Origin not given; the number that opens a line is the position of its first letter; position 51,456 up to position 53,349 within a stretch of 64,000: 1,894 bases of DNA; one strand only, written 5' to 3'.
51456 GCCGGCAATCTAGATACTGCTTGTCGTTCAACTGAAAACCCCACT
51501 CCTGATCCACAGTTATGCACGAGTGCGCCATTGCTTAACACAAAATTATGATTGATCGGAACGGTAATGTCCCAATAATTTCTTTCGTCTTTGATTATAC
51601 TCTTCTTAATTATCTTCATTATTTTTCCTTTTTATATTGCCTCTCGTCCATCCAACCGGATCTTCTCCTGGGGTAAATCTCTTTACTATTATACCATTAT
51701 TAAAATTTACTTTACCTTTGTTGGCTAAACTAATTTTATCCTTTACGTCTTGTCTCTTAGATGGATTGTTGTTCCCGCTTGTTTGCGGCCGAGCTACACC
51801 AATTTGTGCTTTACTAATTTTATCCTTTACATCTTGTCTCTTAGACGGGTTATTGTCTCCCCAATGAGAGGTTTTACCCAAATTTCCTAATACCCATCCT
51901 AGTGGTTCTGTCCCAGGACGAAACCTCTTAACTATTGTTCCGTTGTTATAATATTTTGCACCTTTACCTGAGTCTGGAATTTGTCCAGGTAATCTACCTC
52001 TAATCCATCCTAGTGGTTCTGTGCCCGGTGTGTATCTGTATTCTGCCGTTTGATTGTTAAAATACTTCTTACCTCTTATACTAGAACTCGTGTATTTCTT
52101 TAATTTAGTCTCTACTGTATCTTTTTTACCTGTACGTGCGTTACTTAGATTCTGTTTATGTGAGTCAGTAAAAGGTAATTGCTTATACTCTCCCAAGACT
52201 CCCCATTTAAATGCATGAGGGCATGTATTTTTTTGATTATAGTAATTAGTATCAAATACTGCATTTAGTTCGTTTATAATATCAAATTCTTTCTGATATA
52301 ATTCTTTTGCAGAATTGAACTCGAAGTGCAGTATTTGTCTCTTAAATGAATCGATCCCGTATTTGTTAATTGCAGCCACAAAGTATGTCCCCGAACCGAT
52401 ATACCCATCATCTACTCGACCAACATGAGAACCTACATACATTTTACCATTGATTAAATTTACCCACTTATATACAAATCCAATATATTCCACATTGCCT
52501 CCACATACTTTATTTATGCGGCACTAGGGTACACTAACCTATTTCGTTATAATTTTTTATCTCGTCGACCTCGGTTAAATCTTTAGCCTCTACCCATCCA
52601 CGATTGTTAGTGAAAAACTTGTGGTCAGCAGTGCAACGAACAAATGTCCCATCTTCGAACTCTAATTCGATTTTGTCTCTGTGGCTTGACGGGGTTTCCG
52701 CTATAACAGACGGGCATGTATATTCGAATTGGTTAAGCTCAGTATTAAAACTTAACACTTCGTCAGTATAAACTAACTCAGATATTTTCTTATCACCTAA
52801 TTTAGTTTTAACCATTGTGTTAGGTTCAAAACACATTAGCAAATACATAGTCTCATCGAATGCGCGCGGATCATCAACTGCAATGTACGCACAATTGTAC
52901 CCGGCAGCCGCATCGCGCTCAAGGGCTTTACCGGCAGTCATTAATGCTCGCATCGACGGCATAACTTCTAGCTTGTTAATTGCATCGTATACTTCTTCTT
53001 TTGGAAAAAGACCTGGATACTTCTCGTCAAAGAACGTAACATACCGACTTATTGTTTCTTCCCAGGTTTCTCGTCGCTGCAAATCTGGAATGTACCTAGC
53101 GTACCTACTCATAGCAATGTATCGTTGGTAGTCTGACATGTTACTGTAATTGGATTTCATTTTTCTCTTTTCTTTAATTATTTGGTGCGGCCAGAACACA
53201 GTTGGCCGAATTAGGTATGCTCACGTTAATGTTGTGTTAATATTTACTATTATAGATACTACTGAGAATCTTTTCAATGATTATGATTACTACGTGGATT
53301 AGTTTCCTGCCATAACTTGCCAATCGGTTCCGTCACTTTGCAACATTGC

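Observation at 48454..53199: Class II ribonucleotide reductase split into three ORFs by two putative split inteins, each with a free-standing homing endonuclease gene between the halves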

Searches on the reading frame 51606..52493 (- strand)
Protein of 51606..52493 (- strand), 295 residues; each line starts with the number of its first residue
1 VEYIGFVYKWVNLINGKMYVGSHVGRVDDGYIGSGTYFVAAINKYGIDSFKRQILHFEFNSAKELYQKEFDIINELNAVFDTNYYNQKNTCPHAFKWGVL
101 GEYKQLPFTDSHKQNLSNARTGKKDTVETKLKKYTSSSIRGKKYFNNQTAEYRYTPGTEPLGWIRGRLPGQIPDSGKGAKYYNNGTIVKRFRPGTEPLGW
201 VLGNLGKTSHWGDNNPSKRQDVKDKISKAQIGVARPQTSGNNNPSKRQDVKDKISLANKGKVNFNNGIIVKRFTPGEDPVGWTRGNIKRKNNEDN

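Call 3: search_protein_families(library=pfam, proteins=[window:51606-52493:-], max_evalue=0.01)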
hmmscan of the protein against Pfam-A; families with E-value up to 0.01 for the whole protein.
window:51606-52493:- (295 aa): 1 family
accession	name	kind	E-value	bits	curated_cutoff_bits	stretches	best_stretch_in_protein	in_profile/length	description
PF19835.5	SegE_GIY-YIG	-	0.00024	21.8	25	0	2-22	15-35/123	Putative endonuclease segE, GIY-YIG domain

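Call 4: search_protein_families(library=ncbifam, proteins=[window:51606-52493:-], max_evalue=0.01)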
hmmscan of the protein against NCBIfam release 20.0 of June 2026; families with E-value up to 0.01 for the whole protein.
window:51606-52493:- (295 aa): 1 family
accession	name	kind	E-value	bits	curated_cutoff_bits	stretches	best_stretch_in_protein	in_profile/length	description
TIGR01453.1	grpIintron_endo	subfamily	1.8e-05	24.9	56.05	1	5-132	2-131/215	group I intron endonuclease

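Call 31: search_protein_families(library=phrogs, proteins=[window:51606-52493:-], max_evalue=0.01)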
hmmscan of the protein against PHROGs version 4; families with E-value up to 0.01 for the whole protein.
window:51606-52493:- (295 aa): 6 families
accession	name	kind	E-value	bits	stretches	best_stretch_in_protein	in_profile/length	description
phrog_314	-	DNA, RNA and nucleotide metabolism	2.3e-29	103.8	1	1-193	175-319/574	homing endonuclease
phrog_19446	-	DNA, RNA and nucleotide metabolism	1e-09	39.3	1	5-147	2-137/254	homing endonuclease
phrog_10820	-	DNA, RNA and nucleotide metabolism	2.2e-09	38.4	1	246-290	166-210/214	HNH endonuclease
phrog_12434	-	DNA, RNA and nucleotide metabolism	2.3e-07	31.6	1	210-240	110-140/292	HNH endonuclease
phrog_447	-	other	7.6e-05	23.6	1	30-90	68-133/148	NAD synthetase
phrog_7168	-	DNA, RNA and nucleotide metabolism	0.0013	19.2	1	5-89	2-95/284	homing endonuclease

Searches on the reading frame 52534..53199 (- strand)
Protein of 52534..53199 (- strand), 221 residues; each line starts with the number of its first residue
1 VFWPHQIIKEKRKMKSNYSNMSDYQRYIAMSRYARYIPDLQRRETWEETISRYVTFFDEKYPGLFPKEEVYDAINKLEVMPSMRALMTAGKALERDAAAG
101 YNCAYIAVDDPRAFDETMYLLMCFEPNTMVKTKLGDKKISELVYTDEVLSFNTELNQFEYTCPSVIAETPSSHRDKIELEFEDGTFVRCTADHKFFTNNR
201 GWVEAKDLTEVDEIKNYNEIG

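Call 3: search_protein_families(library=pfam, proteins=[window:52534-53199:-], max_evalue=0.01)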
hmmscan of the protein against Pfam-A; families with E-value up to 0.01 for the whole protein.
window:52534-53199:- (221 aa): 4 families
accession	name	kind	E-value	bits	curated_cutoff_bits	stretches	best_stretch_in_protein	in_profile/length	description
PF14890.11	Intein_splicing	-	2.7e-08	34.2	35.8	1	137-214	10-92/155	Intein splicing domain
PF17975.6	RNR_Alpha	-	4.8e-05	24.3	26.4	1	24-55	20-51/101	Ribonucleotide reductase alpha domain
PF07591.16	PT-HINT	-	0.0012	19.5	27.7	1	129-213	1-86/137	Pretoxin HINT domain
PF01079.26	Hint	-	0.0013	18.8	29.7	1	121-199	11-90/213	Hint module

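Call 4: search_protein_families(library=ncbifam, proteins=[window:52534-53199:-], max_evalue=0.01)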
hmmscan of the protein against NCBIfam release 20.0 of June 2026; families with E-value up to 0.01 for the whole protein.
window:52534-53199:- (221 aa): 3 families
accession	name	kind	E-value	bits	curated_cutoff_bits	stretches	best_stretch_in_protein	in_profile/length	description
TIGR02505.1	RTPR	equivalog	6.4e-05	21.3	340.05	1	32-122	19-123/724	ribonucleoside-triphosphate reductase, adenosylcobalamin-dependent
NF038136.1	rSAM_Rv_intein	exception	7e-05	21.9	700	1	122-204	75-156/574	intein-containing Rv2578c family radical SAM protein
TIGR01445.1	intein_Nterm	domain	8.6e-05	23.5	24.5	1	123-197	1-83/83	intein N-terminal splicing region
